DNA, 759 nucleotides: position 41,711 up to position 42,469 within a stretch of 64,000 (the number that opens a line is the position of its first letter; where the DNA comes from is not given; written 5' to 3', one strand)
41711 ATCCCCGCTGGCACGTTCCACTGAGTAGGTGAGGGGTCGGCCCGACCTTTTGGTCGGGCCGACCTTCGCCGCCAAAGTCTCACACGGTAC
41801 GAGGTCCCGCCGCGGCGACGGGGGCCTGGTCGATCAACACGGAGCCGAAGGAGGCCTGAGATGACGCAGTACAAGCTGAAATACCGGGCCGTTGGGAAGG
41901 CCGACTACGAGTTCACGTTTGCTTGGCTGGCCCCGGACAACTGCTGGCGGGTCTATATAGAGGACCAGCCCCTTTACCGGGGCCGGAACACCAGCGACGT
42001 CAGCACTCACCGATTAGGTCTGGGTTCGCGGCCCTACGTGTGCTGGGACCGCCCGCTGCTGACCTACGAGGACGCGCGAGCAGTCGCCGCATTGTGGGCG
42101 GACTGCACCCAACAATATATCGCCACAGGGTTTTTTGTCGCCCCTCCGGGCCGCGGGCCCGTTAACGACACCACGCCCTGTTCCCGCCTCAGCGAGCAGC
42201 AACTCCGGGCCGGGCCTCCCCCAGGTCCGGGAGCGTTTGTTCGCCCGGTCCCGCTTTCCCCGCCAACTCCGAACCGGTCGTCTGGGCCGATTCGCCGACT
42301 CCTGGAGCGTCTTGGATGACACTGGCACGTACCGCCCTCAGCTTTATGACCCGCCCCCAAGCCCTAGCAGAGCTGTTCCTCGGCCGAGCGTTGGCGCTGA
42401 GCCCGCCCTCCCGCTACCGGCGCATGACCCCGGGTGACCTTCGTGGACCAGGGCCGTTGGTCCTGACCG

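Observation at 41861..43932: JAB-E1 fusion coupled to a small protein with a flexible Gly-terminated tail, and no recognisable E2 or GG-ending beta-grasp Ubl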

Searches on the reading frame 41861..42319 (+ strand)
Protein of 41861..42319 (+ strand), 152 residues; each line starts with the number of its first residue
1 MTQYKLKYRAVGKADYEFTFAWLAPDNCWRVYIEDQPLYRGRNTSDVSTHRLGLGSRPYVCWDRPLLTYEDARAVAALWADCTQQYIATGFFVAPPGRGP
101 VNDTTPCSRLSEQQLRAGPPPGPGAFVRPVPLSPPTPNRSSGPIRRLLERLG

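Call 4: search_protein_families(library=pfam, proteins=[window:41861-42319:+], max_evalue=0.01)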
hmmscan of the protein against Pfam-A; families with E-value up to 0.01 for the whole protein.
window:41861-42319:+ (152 aa): 0 families

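Call 5: search_protein_families(library=ncbifam, proteins=[window:41861-42319:+], max_evalue=0.01)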
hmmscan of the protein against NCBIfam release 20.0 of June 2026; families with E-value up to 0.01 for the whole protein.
window:41861-42319:+ (152 aa): 0 families

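Call 6: find_homologous_proteins(query=window:41861-42316:+, max_evalue=0.001)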
Query window:41861-42316:+ (152 aa): 23 proteins with E <= 0.001 among 109 candidates.
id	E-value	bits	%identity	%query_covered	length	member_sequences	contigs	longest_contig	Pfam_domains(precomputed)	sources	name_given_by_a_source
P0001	2.7e-100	351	99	100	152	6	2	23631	-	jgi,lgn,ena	jgi:hypothetical protein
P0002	1.0e-72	262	76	100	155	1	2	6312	-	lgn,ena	-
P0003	1.0e-58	216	88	70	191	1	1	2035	-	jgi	jgi:hypothetical protein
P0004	3.2e-46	176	57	100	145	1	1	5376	-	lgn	-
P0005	1.2e-45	174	57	100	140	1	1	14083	-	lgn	-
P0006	2.2e-45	173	58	100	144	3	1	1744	-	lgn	-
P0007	2.5e-43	166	57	100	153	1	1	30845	-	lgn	-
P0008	2.8e-42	163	54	100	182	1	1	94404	-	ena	-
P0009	3.4e-40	156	53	100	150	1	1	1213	-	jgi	jgi:hypothetical protein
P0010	1.0e-39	154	52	100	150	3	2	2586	-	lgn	-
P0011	1.4e-39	154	51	100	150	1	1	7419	-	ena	-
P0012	6.8e-39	152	53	100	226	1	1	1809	-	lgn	-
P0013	4.4e-38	149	52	100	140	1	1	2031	-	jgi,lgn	jgi:hypothetical protein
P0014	1.4e-37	147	51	97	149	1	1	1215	-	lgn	-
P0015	3.4e-36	143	49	100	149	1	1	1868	-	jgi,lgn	jgi:hypothetical protein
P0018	1.1e-28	118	58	61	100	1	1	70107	-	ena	-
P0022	1.4e-20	92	45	97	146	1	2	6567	-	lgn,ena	-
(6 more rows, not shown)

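Call 7: search_protein_families(library=padloc, proteins=[window:41861-42319:+], max_evalue=0.01)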
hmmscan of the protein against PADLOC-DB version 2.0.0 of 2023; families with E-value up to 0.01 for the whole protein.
window:41861-42319:+ (152 aa): 0 families

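Call 10: find_encoding_contigs(protein=P0008, flank=10000, max_places=2)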
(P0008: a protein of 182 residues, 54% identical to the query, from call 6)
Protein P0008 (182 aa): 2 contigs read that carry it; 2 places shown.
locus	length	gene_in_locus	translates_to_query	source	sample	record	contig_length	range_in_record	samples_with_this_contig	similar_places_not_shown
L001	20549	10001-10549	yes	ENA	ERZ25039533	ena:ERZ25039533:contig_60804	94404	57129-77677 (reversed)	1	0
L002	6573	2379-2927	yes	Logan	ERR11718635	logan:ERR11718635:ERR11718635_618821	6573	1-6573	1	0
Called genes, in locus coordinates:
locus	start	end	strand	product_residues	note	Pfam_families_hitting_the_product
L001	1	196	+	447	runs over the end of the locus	PF02786:CPSase_L_D2 (faint), PF02655:ATP-grasp_3 (weak)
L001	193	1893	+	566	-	PF24391:HD-CE (faint)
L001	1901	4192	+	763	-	-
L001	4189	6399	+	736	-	PF20703:nSTAND1, PF00805:Pentapeptide (weak), PF13576:Pentapeptide_3, PF13599:Pentapeptide_4 (weak)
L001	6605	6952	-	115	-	-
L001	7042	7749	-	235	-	PF00881:Nitroreductase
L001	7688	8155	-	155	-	-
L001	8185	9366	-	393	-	PF04055:Radical_SAM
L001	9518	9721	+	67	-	-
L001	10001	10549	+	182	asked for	-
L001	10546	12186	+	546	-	PF14464:Prok-JAB (faint), PF00899:ThiF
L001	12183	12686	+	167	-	-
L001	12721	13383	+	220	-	-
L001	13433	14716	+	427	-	PF00158:Sigma54_activat (weak), PF00004:AAA, PF07724:AAA_2, PF07728:AAA_5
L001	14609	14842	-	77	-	-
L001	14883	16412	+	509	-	PF14362:DUF4407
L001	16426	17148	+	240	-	-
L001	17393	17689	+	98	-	-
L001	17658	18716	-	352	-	PF00589:Phage_integrase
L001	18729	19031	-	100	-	-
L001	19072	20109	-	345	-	PF13155:Toprim_2, PF13662:Toprim_4 (weak)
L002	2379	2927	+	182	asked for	-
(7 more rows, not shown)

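Call 11: find_encoding_contigs(protein=P0018, flank=10000, max_places=2)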
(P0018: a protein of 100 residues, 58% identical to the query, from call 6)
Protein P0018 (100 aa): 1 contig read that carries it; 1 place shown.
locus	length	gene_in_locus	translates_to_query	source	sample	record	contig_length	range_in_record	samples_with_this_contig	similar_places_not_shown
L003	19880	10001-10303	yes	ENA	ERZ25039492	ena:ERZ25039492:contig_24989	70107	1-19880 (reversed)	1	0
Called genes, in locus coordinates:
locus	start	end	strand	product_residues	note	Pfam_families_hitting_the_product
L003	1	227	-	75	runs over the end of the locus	PF02985:HEAT (faint), PF03130:HEAT_PBS (faint), PF13646:HEAT_2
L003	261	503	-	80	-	PF13646:HEAT_2 (weak)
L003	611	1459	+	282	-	-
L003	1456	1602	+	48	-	-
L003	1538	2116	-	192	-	-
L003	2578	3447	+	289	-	-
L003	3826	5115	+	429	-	PF03699:UPF0182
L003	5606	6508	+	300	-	PF03699:UPF0182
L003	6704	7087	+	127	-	-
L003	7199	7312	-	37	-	-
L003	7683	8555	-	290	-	-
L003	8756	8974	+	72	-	-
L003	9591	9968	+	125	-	-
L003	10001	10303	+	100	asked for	-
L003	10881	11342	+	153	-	PF00899:ThiF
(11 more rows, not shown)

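Call 12: predict_structure(alignment_id=A1)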
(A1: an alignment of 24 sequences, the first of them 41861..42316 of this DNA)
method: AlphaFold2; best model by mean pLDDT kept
length: 152 residues; sequences in the alignment: 24
mean_pLDDT: 69.7   pTM: 0.64
mean pLDDT of the five models: 69.7, 68.8, 68.1, 67.5, 66.8
residues with pLDDT >= 90: 21; 70-90: 66; 50-70: 29; < 50: 36
segments of 3 or more residues with pLDDT < 50: 46-48, 120-152
pLDDT, mean of each block of 10 residues (from residue 1): 79 86 91 81 54 71 88 89 65 71 80 79 38 36 44 42
secondary structure, 60 per line:
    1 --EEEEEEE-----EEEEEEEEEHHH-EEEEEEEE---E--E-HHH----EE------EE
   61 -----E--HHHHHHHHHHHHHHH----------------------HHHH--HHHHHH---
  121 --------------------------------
elements in order: E3-9 E15-23 E28-35 H69-83 H106-109 H112-117

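Call 16: fold_search(model_id=the predicted structure, library=pdb)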
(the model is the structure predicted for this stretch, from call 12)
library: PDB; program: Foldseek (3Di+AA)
matches with E <= 10: 84; with E <= 0.001: 0
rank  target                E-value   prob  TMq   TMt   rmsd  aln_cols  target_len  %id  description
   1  9e78_0U               6.9e-01  0.20  0.19  0.09  11.1        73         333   14  48-nm repeat of the Leishmania tarentolae doublet microtubule (released 2025-03-12)
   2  7yfz_h                1.7e+00  0.28  0.21  0.29   3.4        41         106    7  Cyanophage Pam3 baseplate proteins (released 2023-01-18)
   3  9cuy_M                1.8e+00  0.35  0.21  0.27   2.1        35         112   20  Bacteriophage PhiTE extended baseplate (released 2025-04-16)
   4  2a7l_A                2.0e+00  0.09  0.21  0.25   4.7        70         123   17  Structure of the human hypothetical ubiquitin-conjugating enzyme, LOC55284 (released 2005-09-06)
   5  8g2z_1M               2.1e+00  0.10  0.19  0.08  11.1        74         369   12  48-nm doublet microtubule from Tetrahymena thermophila strain CU428 (released 2023-06-14)
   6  4dte_B                2.7e+00  0.15  0.21  0.10   5.2        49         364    8  Crystal structure of zebrafish plasminogen activator inhibitor-1 (PAI-1) (released 2013-03-27)
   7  8t2v_B                2.8e+00  0.13  0.20  0.05   8.1        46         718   13  Cryo-EM Structures of Full-length Integrin alphaIIbbeta3 in Native Lipids (released 2023-07-26)
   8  8e22_MODEL_1_X        2.8e+00  0.09  0.30  0.34  12.9       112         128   10  VPS37A_21-148 (released 2023-08-09)
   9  5brr_I                4.2e+00  0.08  0.20  0.09   5.2        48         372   10  Michaelis complex of tPA-S195A:PAI-1 (released 2015-09-02)
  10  4hfs_A                4.2e+00  0.08  0.13  0.10   4.7        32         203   16  Crystal structure of an uncharacterized protein (yncM) from Bacillus subtilis subsp. subtilis str. 168 at 1.55 A resol (released 2012-12-05)
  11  4xr7_J                4.2e+00  0.06  0.16  0.05   4.6        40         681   12  Structure of the Saccharomyces cerevisiae PAN2-PAN3 core complex (released 2015-01-28)
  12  4dte_A                4.5e+00  0.14  0.20  0.08   2.3        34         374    6  Crystal structure of zebrafish plasminogen activator inhibitor-1 (PAI-1) (released 2013-03-27)
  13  4xr7_G                4.5e+00  0.06  0.16  0.05   4.6        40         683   12  Structure of the Saccharomyces cerevisiae PAN2-PAN3 core complex (released 2015-01-28)
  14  6i8s_A                5.0e+00  0.12  0.19  0.09   2.6        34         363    6  Discovery and characterisation of an antibody that selectively modulates the inhibitory activity of plasminogen activa (released 2019-02-13)
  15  4g1m_B                5.0e+00  0.11  0.21  0.05   4.4        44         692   11  Re-refinement of alpha V beta 3 structure (released 2012-12-12)
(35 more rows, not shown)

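Call 17: search_solved_structures(query=A1, max_evalue=10, show_alignments=3)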
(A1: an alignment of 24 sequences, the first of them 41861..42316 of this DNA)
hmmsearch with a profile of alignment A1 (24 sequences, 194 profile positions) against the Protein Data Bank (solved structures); distinct sequences matched with E-value up to 10: 1.
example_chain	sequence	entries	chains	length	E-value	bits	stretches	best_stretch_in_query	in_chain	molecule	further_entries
9e5c_7s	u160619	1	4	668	1.7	12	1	91-155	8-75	Outer dynein arm docking complex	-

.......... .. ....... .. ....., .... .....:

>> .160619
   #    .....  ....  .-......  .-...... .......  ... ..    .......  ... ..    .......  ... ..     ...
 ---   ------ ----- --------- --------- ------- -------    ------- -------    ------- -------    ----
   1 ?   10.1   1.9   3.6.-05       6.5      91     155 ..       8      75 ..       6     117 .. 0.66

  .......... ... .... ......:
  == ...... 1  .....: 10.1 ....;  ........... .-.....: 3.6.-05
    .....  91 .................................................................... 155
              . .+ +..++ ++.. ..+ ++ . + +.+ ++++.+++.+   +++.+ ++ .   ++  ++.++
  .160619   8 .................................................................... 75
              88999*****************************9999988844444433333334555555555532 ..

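Call 19: find_encoding_contigs(protein=P0007, flank=10000, max_places=2)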
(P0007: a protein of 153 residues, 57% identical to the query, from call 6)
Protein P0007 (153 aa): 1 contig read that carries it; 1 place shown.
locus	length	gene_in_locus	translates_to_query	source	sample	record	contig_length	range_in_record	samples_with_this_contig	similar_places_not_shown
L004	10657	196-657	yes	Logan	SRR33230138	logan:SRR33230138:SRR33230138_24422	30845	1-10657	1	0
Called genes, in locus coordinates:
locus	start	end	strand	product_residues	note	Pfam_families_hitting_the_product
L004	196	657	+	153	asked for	-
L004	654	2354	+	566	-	PF14464:Prok-JAB (weak), PF00899:ThiF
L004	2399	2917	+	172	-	-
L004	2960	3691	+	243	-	-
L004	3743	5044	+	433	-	PF00004:AAA (faint), PF07724:AAA_2, PF07728:AAA_5 (weak)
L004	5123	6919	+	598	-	PF00069:Pkinase, PF07714:PK_Tyr_Ser-Thr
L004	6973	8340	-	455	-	-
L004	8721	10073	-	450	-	PF14362:DUF4407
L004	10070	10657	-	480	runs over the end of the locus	-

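Call 20: find_encoding_contigs(protein=P0005, flank=10000, max_places=2)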
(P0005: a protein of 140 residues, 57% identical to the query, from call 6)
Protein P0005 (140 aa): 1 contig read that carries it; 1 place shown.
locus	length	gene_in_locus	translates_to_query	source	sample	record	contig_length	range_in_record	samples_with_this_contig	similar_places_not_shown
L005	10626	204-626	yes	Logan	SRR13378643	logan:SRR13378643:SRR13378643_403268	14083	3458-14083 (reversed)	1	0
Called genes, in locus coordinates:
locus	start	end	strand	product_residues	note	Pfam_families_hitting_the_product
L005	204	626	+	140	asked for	-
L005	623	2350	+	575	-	PF14464:Prok-JAB (weak), PF00899:ThiF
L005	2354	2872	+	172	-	-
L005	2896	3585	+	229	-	-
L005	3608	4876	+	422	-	PF07724:AAA_2, PF00004:AAA, PF07728:AAA_5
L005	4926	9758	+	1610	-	PF00562:RNA_pol_Rpb2_6, PF00623:RNA_pol_Rpb1_2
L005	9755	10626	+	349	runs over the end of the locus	-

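Call 21: find_encoding_contigs(protein=P0022, flank=10000, max_places=2)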
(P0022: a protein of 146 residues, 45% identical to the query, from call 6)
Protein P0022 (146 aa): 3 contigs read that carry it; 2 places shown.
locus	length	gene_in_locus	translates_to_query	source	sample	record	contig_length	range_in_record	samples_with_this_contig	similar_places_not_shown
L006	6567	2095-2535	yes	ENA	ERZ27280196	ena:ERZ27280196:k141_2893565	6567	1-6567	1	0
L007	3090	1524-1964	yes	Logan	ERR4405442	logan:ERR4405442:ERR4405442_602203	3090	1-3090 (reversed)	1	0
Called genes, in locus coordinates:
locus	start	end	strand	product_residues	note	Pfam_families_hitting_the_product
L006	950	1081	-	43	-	PF00684:DnaJ_CXXCXGXG (weak)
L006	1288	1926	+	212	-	-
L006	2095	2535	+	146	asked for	-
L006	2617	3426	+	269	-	-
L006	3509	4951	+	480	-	PF06309:Torsin (weak), PF07724:AAA_2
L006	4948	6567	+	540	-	?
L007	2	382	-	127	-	?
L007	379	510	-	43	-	PF00684:DnaJ_CXXCXGXG (weak)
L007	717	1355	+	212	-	-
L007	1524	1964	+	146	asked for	-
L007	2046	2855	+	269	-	-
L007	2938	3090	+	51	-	?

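Call 27: search_protein_families(library=pfam, alignment_id=A1, max_evalue=10)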
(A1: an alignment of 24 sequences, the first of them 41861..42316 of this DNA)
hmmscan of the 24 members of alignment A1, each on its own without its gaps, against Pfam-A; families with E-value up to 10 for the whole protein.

A. member 1, window:41861-42316:+ (152 aa): 0 families

B. families by the number of members that match (of 24 scanned): 0 families

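Call 37: search_protein_representatives(alignment_id=A2)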
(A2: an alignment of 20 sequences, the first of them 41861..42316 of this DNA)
Query: 20 sequences, 145 profile positions. Proteins with E-value up to 0.001 (for the whole library): 773; up to 1e-10: 426; up to 1e-30: 29. The best 150 are listed.
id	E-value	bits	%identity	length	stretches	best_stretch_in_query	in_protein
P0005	5.9e-60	218.0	-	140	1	1-145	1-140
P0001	9.7e-59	214.0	-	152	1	1-145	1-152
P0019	9.2e-47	175.2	-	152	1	4-144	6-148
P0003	1.1e-44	168.5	-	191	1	1-95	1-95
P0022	5.1e-44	166.3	-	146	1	5-145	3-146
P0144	8.8e-44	165.5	-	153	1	1-145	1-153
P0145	3.1e-43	163.7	-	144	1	1-145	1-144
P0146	5.2e-42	159.7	-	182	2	18-91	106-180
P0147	2.1e-40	154.6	-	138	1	5-116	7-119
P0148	3.9e-40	153.7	-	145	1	4-141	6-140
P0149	5.9e-40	153.1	-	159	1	4-114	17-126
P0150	6.2e-39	149.8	-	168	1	4-132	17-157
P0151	9.2e-39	149.2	-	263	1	4-139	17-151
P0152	2.7e-38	147.7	-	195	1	4-114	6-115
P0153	3.9e-38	147.2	-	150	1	4-145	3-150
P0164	2.0e-33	131.9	-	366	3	8-92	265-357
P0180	2.3e-27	112.3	-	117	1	7-91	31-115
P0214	6.4e-24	101.1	-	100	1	5-91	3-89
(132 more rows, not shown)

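Call 40: search_protein_families(library=phrogs, proteins=[window:41861-42319:+, P0180, P0214, P0164], max_evalue=0.01)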
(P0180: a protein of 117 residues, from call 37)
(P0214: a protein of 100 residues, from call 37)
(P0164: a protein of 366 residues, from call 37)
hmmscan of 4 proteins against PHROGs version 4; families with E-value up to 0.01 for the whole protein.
window:41861-42319:+ (152 aa): 0 families

P0180 (117 aa): 0 families

P0214 (100 aa): 0 families

P0164 (366 aa): 0 families

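Call 47: find_related_loci(query=A4, collection=genome_contigs, flank=9000)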
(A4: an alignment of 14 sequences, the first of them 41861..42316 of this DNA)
Query A4 (152 aa) in genome_contigs; peptide patterns used: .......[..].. (x = any residue, [..] = any of these).
19 stretches matched a pattern; 14 encode a relative of the query (tblastn E <= 1e-3); 14 distinct loci.
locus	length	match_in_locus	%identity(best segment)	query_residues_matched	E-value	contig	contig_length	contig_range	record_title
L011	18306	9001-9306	52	3-105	1e-29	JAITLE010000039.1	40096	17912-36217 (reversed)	MAG: Bifidobacteriaceae bacterium isolate Pcl387_bin9 k119_2655880, whole genome shotgun sequence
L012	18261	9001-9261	58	15-103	2e-28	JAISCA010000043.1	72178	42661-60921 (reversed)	MAG: Propionibacteriaceae bacterium isolate Gx481_bin45 k119_2007410, whole genome shotgun sequence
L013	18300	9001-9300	51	5-105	5e-27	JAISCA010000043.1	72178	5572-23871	MAG: Propionibacteriaceae bacterium isolate Gx481_bin45 k119_2007410, whole genome shotgun sequence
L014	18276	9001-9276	51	15-108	6e-25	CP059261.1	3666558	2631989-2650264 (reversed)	MAG: Micropruina sp. isolate SSC1 chromosome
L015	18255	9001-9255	56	6-90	2e-22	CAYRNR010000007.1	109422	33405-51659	MAG TPA_asm: uncultured Rickettsiales bacterium isolate SRP167671_co1_47 genome assembly, contig: NODE_138_length_109422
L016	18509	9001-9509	48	1-90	5e-21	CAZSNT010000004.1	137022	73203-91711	MAG TPA_asm: uncultured Victivallales bacterium isolate SRP167671_co1_107 genome assembly, contig: NODE_91_length_137022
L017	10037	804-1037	47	12-90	4e-20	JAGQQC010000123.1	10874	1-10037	MAG: Planctomycetaceae bacterium isolate HKST-UBA56 NODE_123_length_10874_cov_3.335556, whole genome shotgun sequence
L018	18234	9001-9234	47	12-90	8e-20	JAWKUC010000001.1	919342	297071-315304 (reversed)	MAG: Planctomycetaceae bacterium isolate ABC1.68 ABC1.68.fa-1, whole genome shotgun sequence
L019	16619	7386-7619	49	12-90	1e-19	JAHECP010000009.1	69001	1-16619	MAG: Acidobacteria bacterium isolate Ww172 NODE_540_length_69001_cov_12.879704, whole genome shotgun sequence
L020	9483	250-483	53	12-90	2e-19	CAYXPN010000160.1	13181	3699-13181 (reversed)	MAG TPA_asm: uncultured Planctomycetaceae bacterium isolate binchicken_co17_32 genome assembly, contig: NODE_10684_lengt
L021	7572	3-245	49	14-95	3e-19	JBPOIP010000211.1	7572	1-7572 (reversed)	MAG: Pseudomonadota bacterium isolate MAG_371 c_000000561980, whole genome shotgun sequence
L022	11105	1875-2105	47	13-90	3e-16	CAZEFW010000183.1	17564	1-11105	MAG TPA_asm: uncultured Myxococcales bacterium isolate SRP077602_co5_47 genome assembly, contig: NODE_15305_length_17564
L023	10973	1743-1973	47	13-90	3e-16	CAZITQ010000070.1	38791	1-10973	MAG TPA_asm: uncultured Rickettsiales bacterium isolate binchicken_co141_528 genome assembly, contig: NODE_4596_length_3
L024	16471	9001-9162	54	55-105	2e-10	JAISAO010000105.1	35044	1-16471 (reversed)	MAG: Propionibacteriaceae bacterium isolate Gx481_bin159 k119_2823426, whole genome shotgun sequence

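Call 65: search_dna_similar(query=window:41861-42316:+, collection=phages, mode=protein, max_evalue=0.001, max_rows=15)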
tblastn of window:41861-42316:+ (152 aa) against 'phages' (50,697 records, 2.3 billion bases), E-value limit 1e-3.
No match.

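Call 95: find_related_loci(query=A4, collection=viral_contigs, flank=6000)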
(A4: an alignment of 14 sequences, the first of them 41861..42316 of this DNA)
Query A4 (152 aa) in viral_contigs; peptide patterns used: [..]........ (x = any residue, [..] = any of these).
12 stretches matched a pattern, but none encodes a relative of the query by tblastn (E <= 1e-3).
